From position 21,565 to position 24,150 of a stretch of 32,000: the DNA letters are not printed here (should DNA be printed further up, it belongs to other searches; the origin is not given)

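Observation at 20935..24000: Candidate two-gene system: TM-inserted KAP NTPase with a dedicated membrane partner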

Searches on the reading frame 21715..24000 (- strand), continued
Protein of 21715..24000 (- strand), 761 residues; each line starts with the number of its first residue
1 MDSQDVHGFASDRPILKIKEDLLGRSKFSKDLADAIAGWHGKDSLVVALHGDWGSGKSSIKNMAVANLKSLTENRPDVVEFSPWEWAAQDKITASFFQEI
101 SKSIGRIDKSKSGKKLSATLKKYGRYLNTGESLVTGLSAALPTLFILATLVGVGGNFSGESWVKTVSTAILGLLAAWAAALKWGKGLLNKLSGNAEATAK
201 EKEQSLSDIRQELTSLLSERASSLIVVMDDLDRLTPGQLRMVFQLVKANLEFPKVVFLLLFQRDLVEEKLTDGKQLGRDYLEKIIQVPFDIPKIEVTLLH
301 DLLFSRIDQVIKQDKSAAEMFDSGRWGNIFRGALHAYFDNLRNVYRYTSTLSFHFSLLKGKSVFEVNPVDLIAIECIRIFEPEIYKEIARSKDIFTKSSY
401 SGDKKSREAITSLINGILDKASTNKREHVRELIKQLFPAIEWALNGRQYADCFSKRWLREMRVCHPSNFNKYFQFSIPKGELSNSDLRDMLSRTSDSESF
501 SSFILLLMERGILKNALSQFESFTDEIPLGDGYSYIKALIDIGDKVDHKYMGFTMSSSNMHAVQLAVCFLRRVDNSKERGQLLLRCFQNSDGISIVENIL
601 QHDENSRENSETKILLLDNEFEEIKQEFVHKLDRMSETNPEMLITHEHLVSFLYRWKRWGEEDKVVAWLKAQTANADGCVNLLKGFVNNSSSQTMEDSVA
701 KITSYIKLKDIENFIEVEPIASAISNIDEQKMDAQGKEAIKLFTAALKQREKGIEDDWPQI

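Call 37: find_related_loci(query=window:21715-24000:-, collection=viral_contigs, flank=4000)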
Query window:21715-24000:- (761 aa) in viral_contigs; peptide patterns used: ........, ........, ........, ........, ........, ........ (x = any residue, [..] = any of these).
15 stretches matched a pattern; 1 encode a relative of the query (tblastn E <= 1e-3); 1 distinct loci.
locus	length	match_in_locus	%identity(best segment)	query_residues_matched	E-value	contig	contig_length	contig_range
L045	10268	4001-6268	61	1-756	0e+0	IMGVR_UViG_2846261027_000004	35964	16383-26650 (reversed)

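Call 53: find_encoding_contigs(protein=P0007, flank=4000, max_places=3)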
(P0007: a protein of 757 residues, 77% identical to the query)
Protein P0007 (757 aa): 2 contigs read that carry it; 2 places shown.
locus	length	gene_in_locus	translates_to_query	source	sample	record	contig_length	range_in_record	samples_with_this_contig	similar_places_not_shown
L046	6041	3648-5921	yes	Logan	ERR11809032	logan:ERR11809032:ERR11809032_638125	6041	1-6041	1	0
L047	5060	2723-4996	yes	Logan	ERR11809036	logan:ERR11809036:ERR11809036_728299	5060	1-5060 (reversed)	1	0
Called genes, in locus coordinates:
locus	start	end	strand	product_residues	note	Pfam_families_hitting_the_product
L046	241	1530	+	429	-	-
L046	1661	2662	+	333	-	PF01734:Patatin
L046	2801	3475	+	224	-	PF02586:SRAP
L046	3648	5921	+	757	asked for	PF13191:AAA_16 (faint), PF07693:KAP_NTPase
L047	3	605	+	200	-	?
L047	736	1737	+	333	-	PF01734:Patatin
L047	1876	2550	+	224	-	PF02586:SRAP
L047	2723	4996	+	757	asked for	PF13191:AAA_16 (faint), PF07693:KAP_NTPase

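Call 54: find_encoding_contigs(protein=P0008, flank=4000, max_places=3)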
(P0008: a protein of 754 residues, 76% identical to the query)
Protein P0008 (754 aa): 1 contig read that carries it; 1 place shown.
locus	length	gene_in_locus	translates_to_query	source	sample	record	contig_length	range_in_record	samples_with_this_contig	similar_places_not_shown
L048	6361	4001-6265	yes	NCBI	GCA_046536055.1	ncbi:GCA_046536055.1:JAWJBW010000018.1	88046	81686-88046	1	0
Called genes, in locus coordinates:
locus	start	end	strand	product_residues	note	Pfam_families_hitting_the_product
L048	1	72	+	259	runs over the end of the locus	PF00378:ECH_1, PF16113:ECH_2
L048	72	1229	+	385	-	PF00378:ECH_1, PF16113:ECH_2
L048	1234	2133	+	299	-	PF02826:2-Hacid_dh_C (faint), PF03446:NAD_binding_2, PF03807:F420_oxidored, PF14833:NAD_binding_11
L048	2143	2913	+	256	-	PF00106:adh_short, PF08659:KR, PF23441:SDR, PF13561:adh_short_C2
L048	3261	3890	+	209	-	-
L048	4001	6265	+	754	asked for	PF13191:AAA_16 (faint), PF07693:KAP_NTPase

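Call 55: find_encoding_contigs(protein=P0010, flank=4000, max_places=3)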
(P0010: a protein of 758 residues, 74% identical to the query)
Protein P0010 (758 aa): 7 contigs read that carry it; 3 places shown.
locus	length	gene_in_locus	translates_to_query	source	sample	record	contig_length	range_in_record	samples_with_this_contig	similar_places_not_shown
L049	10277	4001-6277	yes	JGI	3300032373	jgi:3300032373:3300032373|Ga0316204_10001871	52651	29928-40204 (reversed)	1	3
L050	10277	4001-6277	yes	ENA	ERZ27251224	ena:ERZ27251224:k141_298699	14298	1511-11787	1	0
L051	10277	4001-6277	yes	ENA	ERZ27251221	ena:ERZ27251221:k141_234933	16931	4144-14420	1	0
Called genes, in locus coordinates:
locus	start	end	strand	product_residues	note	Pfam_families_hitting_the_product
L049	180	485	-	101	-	-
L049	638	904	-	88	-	-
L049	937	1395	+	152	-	-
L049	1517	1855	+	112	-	-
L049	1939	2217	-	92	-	-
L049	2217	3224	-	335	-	PF13365:Trypsin_2 (faint)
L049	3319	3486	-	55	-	-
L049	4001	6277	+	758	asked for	PF13191:AAA_16 (faint), PF07693:KAP_NTPase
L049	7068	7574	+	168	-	-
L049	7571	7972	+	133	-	-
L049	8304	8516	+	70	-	PF13384:HTH_23 (weak)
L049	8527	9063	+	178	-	PF02861:Clp_N (weak)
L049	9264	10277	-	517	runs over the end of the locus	PF01565:FAD_binding_4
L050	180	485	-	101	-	-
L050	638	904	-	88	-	-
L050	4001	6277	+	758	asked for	PF13191:AAA_16 (faint), PF07693:KAP_NTPase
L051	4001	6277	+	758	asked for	PF13191:AAA_16 (faint), PF07693:KAP_NTPase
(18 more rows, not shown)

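Call 92: search_protein_families(library=pfam, alignment_id=A3, max_evalue=0.1)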
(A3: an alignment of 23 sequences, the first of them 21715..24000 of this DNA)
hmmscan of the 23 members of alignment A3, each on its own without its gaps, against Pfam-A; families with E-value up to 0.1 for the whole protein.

A. member 1, window:21715-24000:- (761 aa): 7 families
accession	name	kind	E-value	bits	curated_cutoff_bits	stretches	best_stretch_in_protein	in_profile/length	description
PF07693.20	KAP_NTPase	-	1.6e-38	133.1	20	1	25-354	1-289/293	KAP family P-loop domain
PF13191.12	AAA_16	-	9.6e-07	29.9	32.6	1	22-247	2-157/167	AAA ATPase domain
PF13401.12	AAA_22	-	0.00018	22.3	27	0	197-261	64-122/130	AAA domain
PF20693.3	YobI-ATPase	-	0.0036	17.3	27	1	43-258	13-247/363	YobI-like P-loop NTPase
PF24883.2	NPHP3_N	-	0.0064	17.1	24.8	0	38-72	14-50/164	Nephrocystin 3, N-terminal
PF20707.3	bDLD2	-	0.023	15.6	25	0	371-453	5-88/93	Bacterial Death-like domain 2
PF00931.28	NB-ARC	-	0.026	14.2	23.5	0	42-129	16-99/248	NB-ARC domain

B. families by the number of members that match (of 23 scanned): 19 families
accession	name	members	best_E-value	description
PF07693.20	KAP_NTPase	23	2.9e-46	KAP family P-loop domain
PF13191.12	AAA_16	23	6.2e-09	AAA ATPase domain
PF13401.12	AAA_22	23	7.3e-08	AAA domain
PF24883.2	NPHP3_N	21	3.4e-05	Nephrocystin 3, N-terminal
PF20693.3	YobI-ATPase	19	5.1e-08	YobI-like P-loop NTPase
PF00931.28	NB-ARC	17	0.00011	NB-ARC domain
PF00004.35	AAA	6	0.025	ATPase family associated with various cellular activities (AAA)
PF20720.3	nSTAND3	3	0.011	Novel STAND NTPase 3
PF25199.1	nSTAND_NTPase5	2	0.017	Novel STAND NTPase 5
PF20707.3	bDLD2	2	0.023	Bacterial Death-like domain 2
PF00005.33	ABC_tran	2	0.039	ABC transporter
PF05729.18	NACHT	2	0.042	NACHT domain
PF01637.24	ATPase_2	1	0.00017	ATPase domain predominantly from Archaea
PF00910.28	RNA_helicase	1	0.014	RNA helicase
PF23264.1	DUF7073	1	0.017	Domain of unknown function (DUF7073)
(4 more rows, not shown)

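Call 101: search_dna_similar(query=window:21715-24000:-, collection=phages, mode=protein, max_rows=15)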
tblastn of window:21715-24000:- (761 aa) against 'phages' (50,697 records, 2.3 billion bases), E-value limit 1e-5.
No match.
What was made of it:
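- Tried and rejected: (8) The subfamily has no match in 50,697 phage genomes (call 101).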

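Call 102: search_dna_similar(query=window:21715-24000:-, collection=plasmids, mode=protein, max_rows=30, rows=best)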
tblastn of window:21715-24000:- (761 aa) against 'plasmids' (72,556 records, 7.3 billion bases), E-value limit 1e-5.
Records with a match: 1082; places in all: 1087; records where one place covers at least 80% of the query: 27.
Best place of each record, by identity: 60-80% 3; <60% 1079.
By first word of the organism name: Klebsiella 627; Escherichia 270; Salmonella 33; Bacillus 26; Enterobacter 24; Serratia 10; Rhizobium 9; Streptomyces 8; Pantoea 5; Rhodococcus 5; and 40 more.
By predicted mobility (MOB-suite, as given by PLSDB): non-mobilizable 544; conjugative 465; mobilizable 73.
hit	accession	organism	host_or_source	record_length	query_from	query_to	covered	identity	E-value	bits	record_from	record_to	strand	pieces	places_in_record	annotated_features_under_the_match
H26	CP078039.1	Shewanella putrefaciens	Whole Organism,sink handle in ICU Room ...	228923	1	758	100%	69.9%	0e+0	1041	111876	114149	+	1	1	AAA family ATPase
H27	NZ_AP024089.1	Vibrio nigripulchritudo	-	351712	1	758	100%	69.4%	0e+0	1035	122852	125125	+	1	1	P-loop NTPase fold protein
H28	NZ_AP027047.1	Vibrio nigripulchritudo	Penaeus vannamei,cell ...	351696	1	758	100%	69.4%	0e+0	1035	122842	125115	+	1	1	P-loop NTPase fold protein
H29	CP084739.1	Ralstonia solanacearum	sunflower,cell culture,stem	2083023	7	748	98%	27.9%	9e-83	296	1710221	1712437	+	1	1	KAP family NTPase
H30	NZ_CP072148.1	Rhizobium sp. K1/93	Himalayan blackberry,cell culture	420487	9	757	98%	27.1%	3e-78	283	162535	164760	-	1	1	P-loop NTPase fold protein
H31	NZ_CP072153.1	Rhizobium sp. K15/93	Himalayan blackberry,cell culture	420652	9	757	98%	27.1%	3e-78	283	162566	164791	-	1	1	P-loop NTPase fold protein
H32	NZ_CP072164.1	Rhizobium sp. B21/90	Himalayan blackberry,cell culture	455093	9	757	98%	27.1%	3e-78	283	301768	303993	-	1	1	P-loop NTPase fold protein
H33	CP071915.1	Ralstonia solanacearum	Pogostemon cablin,Single strain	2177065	8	748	97%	27.0%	7e-79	284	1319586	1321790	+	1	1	AAA family ATPase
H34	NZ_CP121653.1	Rhizobium sp. CB3171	Calliandra calothyrsus,cell culture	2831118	9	753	98%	25.8%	2e-76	277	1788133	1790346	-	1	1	record has no annotation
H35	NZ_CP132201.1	Bacillus thuringiensis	Coprinus comatus,whole organism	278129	9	731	95%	25.3%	7e-59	224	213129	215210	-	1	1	KAP family NTPase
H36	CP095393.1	Natribaculum breve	cell culture,saline soil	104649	11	753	98%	24.4%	1e-51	203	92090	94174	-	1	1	none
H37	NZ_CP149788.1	Haloterrigena sp. KLK7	cell culture,salt lake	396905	12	743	96%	24.5%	7e-49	194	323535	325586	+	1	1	KAP family NTPase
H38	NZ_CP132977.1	Achromobacter seleniivolatilans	cell culture,seleniferous soil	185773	8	741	96%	24.3%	2e-59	226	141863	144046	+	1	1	P-loop NTPase fold protein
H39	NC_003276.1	Nostoc sp. PCC 7120 = FACHB-418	-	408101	1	687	90%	25.6%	3e-55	214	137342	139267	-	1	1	KAP family P-loop domain protein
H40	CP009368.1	Bacillus cereus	-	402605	5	726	95%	24.3%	2e-45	183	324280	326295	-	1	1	KAP family P-loop domain protein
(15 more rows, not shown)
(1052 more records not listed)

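Call 103: get_annotated_region(hit=H27, flank=4000)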
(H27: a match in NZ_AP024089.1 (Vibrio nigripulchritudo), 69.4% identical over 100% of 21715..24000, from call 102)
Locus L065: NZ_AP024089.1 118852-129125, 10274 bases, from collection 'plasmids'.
description: Vibrio nigripulchritudo strain TUMSAT-TG-2018 plasmid pVNTG1, complete sequence
organism: Vibrio nigripulchritudo (NCBI taxid 28173)
taxonomy: Bacteria; Pseudomonadota; Gammaproteobacteria; Vibrionales; Vibrionaceae; Vibrio; Vibrio nigripulchritudo
host: -; source: -; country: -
typing (MOB-suite, as given by PLSDB): conjugative; relaxase MOBF; mating-pair formation MPF_F
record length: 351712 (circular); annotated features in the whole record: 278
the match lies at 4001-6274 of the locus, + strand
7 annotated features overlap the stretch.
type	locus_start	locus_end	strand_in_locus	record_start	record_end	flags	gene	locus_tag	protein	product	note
CDS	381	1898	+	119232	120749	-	-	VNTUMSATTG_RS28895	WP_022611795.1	anti-phage dCTP deaminase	-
CDS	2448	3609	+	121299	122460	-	-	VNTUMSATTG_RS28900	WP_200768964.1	IS3 family transposase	-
CDS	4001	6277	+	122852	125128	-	-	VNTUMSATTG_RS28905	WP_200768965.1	P-loop NTPase fold protein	-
CDS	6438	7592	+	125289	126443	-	-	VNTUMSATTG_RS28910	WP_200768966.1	IS256 family transposase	-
CDS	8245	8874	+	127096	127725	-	-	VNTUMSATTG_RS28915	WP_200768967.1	hypothetical protein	-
CDS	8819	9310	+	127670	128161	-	-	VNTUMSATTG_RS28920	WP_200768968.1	hypothetical protein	-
CDS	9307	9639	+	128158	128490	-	-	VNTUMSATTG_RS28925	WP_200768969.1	hypothetical protein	-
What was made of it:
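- One plasmid copy is bracketed by IS3 and IS256 next to an anti-phage dCTP deaminase (call 103).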
